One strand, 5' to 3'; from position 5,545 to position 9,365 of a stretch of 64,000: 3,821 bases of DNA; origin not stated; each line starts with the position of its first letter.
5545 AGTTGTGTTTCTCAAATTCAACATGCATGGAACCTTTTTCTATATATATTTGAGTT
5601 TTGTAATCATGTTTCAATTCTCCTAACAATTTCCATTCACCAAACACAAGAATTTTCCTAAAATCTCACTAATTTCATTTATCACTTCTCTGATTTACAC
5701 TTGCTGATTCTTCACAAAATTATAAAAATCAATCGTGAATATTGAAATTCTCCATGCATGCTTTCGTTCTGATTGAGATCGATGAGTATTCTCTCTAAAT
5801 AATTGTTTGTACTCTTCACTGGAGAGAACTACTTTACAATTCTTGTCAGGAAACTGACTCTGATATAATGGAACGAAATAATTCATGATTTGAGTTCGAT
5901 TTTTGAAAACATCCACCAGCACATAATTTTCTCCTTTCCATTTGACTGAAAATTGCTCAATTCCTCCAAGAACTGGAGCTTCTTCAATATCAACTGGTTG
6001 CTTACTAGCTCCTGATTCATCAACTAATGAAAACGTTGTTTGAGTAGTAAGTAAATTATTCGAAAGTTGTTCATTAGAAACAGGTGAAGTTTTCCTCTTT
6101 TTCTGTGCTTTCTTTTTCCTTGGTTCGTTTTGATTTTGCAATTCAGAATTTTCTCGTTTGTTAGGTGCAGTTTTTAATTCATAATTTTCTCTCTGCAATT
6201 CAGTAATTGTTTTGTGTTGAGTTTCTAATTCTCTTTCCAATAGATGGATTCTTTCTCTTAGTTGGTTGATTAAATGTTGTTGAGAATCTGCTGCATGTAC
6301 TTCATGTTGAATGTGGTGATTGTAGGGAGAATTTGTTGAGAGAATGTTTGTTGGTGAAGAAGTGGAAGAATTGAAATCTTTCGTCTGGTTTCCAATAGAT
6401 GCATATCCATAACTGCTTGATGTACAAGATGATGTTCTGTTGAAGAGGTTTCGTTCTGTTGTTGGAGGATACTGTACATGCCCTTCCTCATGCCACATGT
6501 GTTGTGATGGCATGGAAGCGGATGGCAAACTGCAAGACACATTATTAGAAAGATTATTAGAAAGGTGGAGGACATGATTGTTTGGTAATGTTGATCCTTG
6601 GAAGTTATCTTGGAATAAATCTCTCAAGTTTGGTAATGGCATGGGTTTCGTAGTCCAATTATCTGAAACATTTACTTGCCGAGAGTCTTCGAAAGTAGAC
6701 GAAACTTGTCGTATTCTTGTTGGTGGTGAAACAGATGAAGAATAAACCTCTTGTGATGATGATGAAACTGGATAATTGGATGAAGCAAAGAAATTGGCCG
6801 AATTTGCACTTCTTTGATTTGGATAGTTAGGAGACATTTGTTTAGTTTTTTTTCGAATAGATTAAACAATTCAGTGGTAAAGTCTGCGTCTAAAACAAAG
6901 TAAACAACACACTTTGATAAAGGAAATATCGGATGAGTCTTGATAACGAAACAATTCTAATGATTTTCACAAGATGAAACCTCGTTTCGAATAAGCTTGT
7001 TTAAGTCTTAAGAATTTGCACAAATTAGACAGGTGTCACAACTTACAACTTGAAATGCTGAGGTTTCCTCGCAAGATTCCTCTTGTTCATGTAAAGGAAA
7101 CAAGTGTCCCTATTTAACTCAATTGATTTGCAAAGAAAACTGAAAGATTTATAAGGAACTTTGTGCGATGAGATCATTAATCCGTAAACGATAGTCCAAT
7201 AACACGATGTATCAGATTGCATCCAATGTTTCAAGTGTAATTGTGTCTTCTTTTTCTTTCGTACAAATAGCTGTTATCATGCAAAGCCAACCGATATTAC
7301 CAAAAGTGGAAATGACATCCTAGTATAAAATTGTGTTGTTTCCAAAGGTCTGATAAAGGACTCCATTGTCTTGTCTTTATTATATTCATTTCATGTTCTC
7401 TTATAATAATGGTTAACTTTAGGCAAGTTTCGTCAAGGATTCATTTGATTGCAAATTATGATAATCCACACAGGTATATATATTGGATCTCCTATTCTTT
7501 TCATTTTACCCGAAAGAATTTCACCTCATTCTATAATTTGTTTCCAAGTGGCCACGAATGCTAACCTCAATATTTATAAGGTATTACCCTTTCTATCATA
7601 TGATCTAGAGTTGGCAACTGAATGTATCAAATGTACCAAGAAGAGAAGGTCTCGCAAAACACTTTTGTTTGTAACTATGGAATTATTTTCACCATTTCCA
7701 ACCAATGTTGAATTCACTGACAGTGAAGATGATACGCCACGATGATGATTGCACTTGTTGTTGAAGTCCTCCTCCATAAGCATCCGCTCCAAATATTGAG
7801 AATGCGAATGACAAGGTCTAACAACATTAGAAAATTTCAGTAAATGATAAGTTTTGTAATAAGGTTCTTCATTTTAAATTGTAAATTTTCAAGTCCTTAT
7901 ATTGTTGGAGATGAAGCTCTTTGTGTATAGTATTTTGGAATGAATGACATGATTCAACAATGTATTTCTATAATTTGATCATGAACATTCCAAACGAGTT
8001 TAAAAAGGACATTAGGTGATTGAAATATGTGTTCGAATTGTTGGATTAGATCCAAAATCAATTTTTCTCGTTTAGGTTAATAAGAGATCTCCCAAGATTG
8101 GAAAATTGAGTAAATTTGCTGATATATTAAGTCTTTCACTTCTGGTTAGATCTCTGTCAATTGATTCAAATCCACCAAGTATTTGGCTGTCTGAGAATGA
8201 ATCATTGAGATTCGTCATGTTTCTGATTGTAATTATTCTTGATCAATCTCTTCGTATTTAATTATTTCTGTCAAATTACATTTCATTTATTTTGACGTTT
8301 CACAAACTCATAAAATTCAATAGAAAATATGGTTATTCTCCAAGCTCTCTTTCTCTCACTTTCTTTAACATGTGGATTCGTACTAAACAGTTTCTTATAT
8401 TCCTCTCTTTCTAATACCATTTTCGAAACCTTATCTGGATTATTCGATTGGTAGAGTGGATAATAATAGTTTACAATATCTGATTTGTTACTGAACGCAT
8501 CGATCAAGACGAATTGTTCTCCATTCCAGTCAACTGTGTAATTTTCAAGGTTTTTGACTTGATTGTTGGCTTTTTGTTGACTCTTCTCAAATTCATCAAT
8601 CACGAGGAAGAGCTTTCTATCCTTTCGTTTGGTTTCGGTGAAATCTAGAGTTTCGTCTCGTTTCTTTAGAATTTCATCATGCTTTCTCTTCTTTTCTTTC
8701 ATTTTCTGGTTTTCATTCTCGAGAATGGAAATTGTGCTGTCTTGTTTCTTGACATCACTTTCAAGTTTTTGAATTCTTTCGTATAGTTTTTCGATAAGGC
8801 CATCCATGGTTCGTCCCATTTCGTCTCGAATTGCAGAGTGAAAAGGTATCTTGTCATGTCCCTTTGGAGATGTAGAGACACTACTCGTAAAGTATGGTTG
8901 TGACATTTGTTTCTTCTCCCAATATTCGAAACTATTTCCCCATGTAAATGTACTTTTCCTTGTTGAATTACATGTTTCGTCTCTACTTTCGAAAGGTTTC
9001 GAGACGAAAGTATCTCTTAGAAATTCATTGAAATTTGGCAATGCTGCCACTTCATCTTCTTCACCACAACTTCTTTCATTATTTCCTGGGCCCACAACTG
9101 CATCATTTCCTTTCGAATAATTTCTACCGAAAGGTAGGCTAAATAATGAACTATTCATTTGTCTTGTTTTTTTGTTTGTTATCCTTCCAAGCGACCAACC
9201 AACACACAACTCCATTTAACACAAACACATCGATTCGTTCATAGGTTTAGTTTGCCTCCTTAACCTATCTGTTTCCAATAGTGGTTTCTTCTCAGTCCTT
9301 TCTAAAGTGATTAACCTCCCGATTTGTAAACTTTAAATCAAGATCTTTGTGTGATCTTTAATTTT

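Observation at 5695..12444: Locally expanded family of five paralogs with an unrecognised conserved C-terminal domain (four in tandem, a fifth at 36266-38197)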

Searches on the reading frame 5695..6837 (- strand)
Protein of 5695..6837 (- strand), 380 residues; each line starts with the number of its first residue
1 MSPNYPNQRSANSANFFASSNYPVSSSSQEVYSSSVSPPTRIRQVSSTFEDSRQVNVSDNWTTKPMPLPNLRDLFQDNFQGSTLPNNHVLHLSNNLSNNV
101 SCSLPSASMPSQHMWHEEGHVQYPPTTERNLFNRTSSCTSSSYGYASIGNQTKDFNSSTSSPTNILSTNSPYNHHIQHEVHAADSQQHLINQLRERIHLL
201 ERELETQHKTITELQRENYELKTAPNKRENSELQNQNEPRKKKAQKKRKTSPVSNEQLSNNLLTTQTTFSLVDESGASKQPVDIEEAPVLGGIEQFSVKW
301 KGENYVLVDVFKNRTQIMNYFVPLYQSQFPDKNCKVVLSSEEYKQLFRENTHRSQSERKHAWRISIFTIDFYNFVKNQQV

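Call 5: search_protein_families(library=pfam, proteins=[window:5695-6837:-], max_evalue=1)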
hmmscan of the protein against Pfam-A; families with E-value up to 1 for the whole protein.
window:5695-6837:- (380 aa): 5 families
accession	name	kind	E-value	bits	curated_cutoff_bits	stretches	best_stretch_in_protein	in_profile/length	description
PF16046.10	FAM76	-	0.0014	18.6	28.5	1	150-259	179-287/298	FAM76 protein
PF19111.5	DUF5798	-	0.1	13.2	27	1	175-221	9-55/89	Family of unknown function (DUF5798)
PF24362.2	DUF7518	-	0.13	13.3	27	1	194-250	27-84/104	Family of unknown function (DUF7518)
PF20883.3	Kbp-5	-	0.58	10.7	31.1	0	185-251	35-100/124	KNL (Kinetochore null) Binding Protein 5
PF19776.5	DUF6262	-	0.94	10.1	29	0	173-224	53-106/110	Family of unknown function (DUF6262)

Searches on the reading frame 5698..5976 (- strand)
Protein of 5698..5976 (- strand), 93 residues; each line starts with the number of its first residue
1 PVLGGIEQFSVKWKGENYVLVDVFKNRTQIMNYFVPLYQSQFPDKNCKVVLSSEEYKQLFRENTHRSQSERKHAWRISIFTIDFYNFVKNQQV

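Call 8: find_homologous_proteins(query=A2, max_evalue=0.001)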
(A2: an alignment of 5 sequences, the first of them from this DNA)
Query A2 (5 sequences): 66 candidates shared short words with the query, none scored E <= 0.001.
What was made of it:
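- Tried and rejected: A word-indexed homolog search with the five-sequence domain alignment returned nothing (call 8).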

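Call 9: search_solved_structures(query=A2, max_evalue=10)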
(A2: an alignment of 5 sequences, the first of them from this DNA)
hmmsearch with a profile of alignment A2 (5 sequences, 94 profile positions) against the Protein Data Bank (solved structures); distinct sequences matched with E-value up to 10: 2.
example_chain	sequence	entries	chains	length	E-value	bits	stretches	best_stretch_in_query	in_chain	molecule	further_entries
3sks_A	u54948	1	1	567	0.2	15.3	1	51-76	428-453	Putative Oligoendopeptidase F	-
3ahm_A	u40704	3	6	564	0.41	14.2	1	51-76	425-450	Oligopeptidase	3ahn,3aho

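Call 16: search_protein_representatives(alignment_id=A2)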
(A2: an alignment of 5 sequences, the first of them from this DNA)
Query: 5 sequences, 94 profile positions. Proteins with E-value up to 0.001 (for the whole library): 20; up to 1e-10: 16; up to 1e-30: 14. The best 20 are listed.
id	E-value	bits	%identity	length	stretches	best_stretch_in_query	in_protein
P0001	5.7e-44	164.5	-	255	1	2-93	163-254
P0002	6.4e-43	161.1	-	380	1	2-92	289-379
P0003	1.8e-40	153.3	-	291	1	2-93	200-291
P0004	2.2e-40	153.0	-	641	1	2-93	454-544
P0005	1.3e-39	150.5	-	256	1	2-93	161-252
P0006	4.7e-39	148.7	-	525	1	2-93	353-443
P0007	6.1e-39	148.4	-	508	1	2-93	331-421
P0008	1.7e-38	146.9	-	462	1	2-93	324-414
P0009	3.5e-38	145.9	-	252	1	3-91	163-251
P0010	1.0e-37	144.4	-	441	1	3-92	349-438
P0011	2.6e-35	136.8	-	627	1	2-93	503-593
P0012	3.7e-35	136.2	-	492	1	4-93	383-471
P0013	6.1e-35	135.5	-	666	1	2-93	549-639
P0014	3.8e-32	126.6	-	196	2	4-92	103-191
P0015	4.4e-28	113.6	-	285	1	3-92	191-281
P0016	1.8e-18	82.7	-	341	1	8-91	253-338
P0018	2.4e-05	40.7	-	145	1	10-91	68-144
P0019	5.3e-05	39.6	-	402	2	10-88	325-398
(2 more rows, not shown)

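Call 18: list_cluster_members(proteins=[P0002, P0004, P0006, P0007, P0008, P0010, P0011, P0016, P0018, P0019])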
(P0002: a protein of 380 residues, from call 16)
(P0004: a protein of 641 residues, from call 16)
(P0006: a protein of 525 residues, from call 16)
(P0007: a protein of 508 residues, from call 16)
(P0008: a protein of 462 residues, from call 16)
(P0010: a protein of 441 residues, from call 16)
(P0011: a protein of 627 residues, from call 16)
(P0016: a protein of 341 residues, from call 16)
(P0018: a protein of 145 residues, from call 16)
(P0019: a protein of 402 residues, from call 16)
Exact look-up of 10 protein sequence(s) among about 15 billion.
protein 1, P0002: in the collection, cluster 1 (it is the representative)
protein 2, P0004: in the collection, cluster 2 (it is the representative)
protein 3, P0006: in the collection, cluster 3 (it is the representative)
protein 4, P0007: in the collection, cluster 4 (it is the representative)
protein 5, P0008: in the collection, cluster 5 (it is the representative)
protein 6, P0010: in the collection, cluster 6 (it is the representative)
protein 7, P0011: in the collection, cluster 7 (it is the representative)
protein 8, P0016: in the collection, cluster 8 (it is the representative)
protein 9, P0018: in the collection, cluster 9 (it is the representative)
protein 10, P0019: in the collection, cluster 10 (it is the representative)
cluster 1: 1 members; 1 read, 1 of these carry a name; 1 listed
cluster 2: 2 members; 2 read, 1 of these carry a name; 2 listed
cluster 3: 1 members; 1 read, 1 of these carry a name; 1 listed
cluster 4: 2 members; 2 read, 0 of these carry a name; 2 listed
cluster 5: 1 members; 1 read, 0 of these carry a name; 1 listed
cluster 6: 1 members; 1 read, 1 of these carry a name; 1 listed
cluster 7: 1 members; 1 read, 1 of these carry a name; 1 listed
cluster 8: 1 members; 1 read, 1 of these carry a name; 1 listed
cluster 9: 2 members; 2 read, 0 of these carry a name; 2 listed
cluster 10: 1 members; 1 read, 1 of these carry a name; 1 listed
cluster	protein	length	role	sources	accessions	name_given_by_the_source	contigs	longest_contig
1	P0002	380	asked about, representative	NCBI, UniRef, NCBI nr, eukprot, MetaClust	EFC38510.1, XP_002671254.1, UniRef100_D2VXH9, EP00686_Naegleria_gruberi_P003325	predicted protein [Naegleria gruberi] | Predicted protein n=1 Tax=Naegleria gruberi TaxID=5762 RepID=D2VXH9_NAEGR | uncharacterized protein NAEGRDRAFT_81602 [Naegleria gruberi]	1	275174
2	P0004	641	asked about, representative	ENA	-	-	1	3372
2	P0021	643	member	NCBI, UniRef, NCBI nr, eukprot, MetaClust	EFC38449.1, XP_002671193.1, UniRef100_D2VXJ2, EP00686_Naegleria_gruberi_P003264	predicted protein [Naegleria gruberi] | Predicted protein n=1 Tax=Naegleria gruberi TaxID=5762 RepID=D2VXJ2_NAEGR | uncharacterized protein NAEGRDRAFT_81608 [Naegleria gruberi]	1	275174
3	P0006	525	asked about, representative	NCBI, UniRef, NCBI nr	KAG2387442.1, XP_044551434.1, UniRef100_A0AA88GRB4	hypothetical protein C9374_001774 [Naegleria lovaniensis] | Uncharacterized protein n=1 Tax=Naegleria lovaniensis TaxID=51637 RepID=A0AA88GRB4_NAELO | uncharacterized protein C9374_001774 [Naegleria lovaniensis]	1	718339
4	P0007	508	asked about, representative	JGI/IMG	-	-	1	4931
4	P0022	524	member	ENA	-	-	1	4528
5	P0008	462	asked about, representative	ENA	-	-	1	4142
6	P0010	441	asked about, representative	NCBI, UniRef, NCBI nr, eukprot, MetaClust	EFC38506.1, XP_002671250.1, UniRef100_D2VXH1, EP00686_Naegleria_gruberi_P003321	predicted protein [Naegleria gruberi] | Predicted protein n=1 Tax=Naegleria gruberi TaxID=5762 RepID=D2VXH1_NAEGR | uncharacterized protein NAEGRDRAFT_73745 [Naegleria gruberi]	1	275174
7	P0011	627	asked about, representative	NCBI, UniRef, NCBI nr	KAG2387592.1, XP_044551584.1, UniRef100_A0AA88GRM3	hypothetical protein C9374_001186 [Naegleria lovaniensis] | Uncharacterized protein n=1 Tax=Naegleria lovaniensis TaxID=51637 RepID=A0AA88GRM3_NAELO | uncharacterized protein C9374_001186 [Naegleria lovaniensis]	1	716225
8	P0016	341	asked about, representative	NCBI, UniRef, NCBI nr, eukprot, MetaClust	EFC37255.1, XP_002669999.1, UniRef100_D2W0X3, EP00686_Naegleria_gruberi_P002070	predicted protein [Naegleria gruberi] | Predicted protein n=1 Tax=Naegleria gruberi TaxID=5762 RepID=D2W0X3_NAEGR | uncharacterized protein NAEGRDRAFT_59791 [Naegleria gruberi]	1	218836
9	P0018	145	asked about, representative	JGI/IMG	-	-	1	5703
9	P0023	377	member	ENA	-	-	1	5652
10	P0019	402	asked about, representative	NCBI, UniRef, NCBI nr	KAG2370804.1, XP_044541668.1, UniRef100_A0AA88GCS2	hypothetical protein C9374_014219 [Naegleria lovaniensis] | Uncharacterized protein n=1 Tax=Naegleria lovaniensis TaxID=51637 RepID=A0AA88GCS2_NAELO | uncharacterized protein C9374_014219 [Naegleria lovaniensis]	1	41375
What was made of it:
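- The family is confined to one genus (calls 16, 18).
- Tried and rejected: That was wrong; the source is N. gruberi (call 18).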

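Call 42: list_cluster_members(proteins=[P0009, P0012, P0013, P0014, P0015, P0003, P0001, P0005])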
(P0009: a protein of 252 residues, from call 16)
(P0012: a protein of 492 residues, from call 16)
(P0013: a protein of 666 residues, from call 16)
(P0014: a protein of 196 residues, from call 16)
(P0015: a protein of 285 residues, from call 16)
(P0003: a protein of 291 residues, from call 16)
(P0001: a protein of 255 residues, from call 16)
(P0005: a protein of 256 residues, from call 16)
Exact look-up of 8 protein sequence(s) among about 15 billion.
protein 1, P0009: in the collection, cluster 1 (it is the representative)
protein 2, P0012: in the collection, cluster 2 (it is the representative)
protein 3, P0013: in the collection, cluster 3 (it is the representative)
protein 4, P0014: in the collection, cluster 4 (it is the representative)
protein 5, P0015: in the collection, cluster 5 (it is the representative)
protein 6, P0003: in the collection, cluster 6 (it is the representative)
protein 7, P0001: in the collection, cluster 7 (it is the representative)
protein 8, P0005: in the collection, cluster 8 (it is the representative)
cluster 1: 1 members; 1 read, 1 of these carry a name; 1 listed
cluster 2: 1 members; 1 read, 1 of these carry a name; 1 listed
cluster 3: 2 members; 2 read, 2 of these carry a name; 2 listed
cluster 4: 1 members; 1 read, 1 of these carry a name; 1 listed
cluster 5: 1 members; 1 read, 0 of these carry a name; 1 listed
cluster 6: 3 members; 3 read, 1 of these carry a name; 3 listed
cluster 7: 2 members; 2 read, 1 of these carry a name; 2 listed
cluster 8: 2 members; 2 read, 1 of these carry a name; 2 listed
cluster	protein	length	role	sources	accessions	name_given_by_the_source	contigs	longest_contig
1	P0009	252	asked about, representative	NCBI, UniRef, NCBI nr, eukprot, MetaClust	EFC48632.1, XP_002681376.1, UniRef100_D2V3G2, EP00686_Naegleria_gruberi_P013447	predicted protein [Naegleria gruberi] | Predicted protein n=1 Tax=Naegleria gruberi TaxID=5762 RepID=D2V3G2_NAEGR | uncharacterized protein NAEGRDRAFT_63351 [Naegleria gruberi]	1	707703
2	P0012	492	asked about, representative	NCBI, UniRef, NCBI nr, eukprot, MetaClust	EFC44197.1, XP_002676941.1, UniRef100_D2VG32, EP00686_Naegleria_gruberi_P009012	predicted protein [Naegleria gruberi] | Predicted protein n=1 Tax=Naegleria gruberi TaxID=5762 RepID=D2VG32_NAEGR | uncharacterized protein NAEGRDRAFT_79841 [Naegleria gruberi]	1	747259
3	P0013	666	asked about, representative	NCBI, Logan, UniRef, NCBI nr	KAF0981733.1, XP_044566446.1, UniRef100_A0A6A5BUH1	hypothetical protein FDP41_012390 [Naegleria fowleri] | Uncharacterized protein n=1 Tax=Naegleria fowleri TaxID=5763 RepID=A0A6A5BUH1_NAEFO | uncharacterized protein FDP41_012390 [Naegleria fowleri]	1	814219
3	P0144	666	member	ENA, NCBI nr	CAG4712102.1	unnamed protein product [Naegleria fowleri]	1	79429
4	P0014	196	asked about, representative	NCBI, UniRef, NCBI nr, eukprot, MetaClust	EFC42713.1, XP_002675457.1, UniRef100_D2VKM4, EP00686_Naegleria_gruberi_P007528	predicted protein [Naegleria gruberi] | Predicted protein n=1 Tax=Naegleria gruberi TaxID=5762 RepID=D2VKM4_NAEGR | uncharacterized protein NAEGRDRAFT_69445 [Naegleria gruberi]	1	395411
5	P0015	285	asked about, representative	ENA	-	-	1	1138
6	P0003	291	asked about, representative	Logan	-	-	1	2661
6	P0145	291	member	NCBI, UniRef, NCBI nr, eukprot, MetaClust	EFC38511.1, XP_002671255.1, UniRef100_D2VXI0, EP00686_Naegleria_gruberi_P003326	predicted protein [Naegleria gruberi] | Predicted protein n=1 Tax=Naegleria gruberi TaxID=5762 RepID=D2VXI0_NAEGR | uncharacterized protein NAEGRDRAFT_73754 [Naegleria gruberi]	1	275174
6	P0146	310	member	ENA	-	-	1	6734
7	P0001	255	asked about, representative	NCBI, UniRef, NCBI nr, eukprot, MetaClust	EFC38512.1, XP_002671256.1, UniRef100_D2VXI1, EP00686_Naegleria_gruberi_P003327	predicted protein [Naegleria gruberi] | Predicted protein n=1 Tax=Naegleria gruberi TaxID=5762 RepID=D2VXI1_NAEGR | uncharacterized protein NAEGRDRAFT_73755 [Naegleria gruberi]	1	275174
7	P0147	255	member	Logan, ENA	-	-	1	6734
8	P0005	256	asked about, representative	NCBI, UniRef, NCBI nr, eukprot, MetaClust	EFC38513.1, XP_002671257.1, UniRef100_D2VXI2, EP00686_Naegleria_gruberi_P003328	predicted protein [Naegleria gruberi] | Predicted protein n=1 Tax=Naegleria gruberi TaxID=5762 RepID=D2VXI2_NAEGR | uncharacterized protein NAEGRDRAFT_73756 [Naegleria gruberi]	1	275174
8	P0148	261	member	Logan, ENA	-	-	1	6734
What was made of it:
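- Checked: N. gruberi has at least 10 members, one more of them on the same 275-kb scaffold (calls 18, 42).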

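Call 43: find_encoding_contigs(protein=P0146, flank=7000, max_places=3)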
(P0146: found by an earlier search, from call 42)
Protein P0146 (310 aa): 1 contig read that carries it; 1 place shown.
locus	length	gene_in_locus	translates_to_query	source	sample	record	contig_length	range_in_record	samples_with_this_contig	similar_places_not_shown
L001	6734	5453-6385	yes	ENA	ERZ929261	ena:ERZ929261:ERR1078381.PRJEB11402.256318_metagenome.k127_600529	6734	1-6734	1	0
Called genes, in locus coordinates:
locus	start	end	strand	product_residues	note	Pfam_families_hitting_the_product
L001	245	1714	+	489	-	-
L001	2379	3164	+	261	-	-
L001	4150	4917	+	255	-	-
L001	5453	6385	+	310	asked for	-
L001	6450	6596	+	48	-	-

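Call 65: find_encoding_contigs(protein=P0006, flank=10000, max_places=2)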
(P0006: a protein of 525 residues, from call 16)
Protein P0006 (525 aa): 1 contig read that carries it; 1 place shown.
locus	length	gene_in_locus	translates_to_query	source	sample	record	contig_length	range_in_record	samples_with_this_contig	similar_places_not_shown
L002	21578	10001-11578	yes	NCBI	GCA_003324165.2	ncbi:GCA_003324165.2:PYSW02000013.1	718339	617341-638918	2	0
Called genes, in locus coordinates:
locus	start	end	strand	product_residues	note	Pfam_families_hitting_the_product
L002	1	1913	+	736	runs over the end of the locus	PF12796:Ank_2 (faint), PF00023:Ank (faint)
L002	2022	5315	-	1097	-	-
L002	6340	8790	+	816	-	-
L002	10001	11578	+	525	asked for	-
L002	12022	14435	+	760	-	PF00787:PX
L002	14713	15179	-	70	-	-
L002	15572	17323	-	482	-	PF00450:Peptidase_S10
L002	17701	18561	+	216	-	PF00025:Arf, PF00071:Ras, PF08477:Roc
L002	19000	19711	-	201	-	PF01183:Glyco_hydro_25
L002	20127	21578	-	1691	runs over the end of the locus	-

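Call 66: find_encoding_contigs(protein=P0010, flank=10000, max_places=2)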
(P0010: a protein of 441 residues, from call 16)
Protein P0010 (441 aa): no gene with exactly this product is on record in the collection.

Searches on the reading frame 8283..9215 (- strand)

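Call 5: search_protein_families(library=pfam, proteins=[window:8283-9215:-], max_evalue=1)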
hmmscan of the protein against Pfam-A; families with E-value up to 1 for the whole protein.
window:8283-9215:- (310 aa): 4 families
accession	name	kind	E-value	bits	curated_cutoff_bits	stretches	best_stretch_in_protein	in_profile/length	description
PF05667.16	CCDC22_CC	-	0.00017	21.3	39.2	1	72-211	158-292/477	CCDC22 protein coiled-coil region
PF19111.5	DUF5798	-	0.042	14.5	27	0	142-173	25-56/89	Family of unknown function (DUF5798)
PF00270.35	DEAD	-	0.62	10.2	26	1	140-222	57-140/167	DEAD/DEAH box helicase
PF05377.16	FlaC_arch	-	0.7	10.8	27.8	1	147-176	1-30/55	Flagella accessory protein C (FlaC)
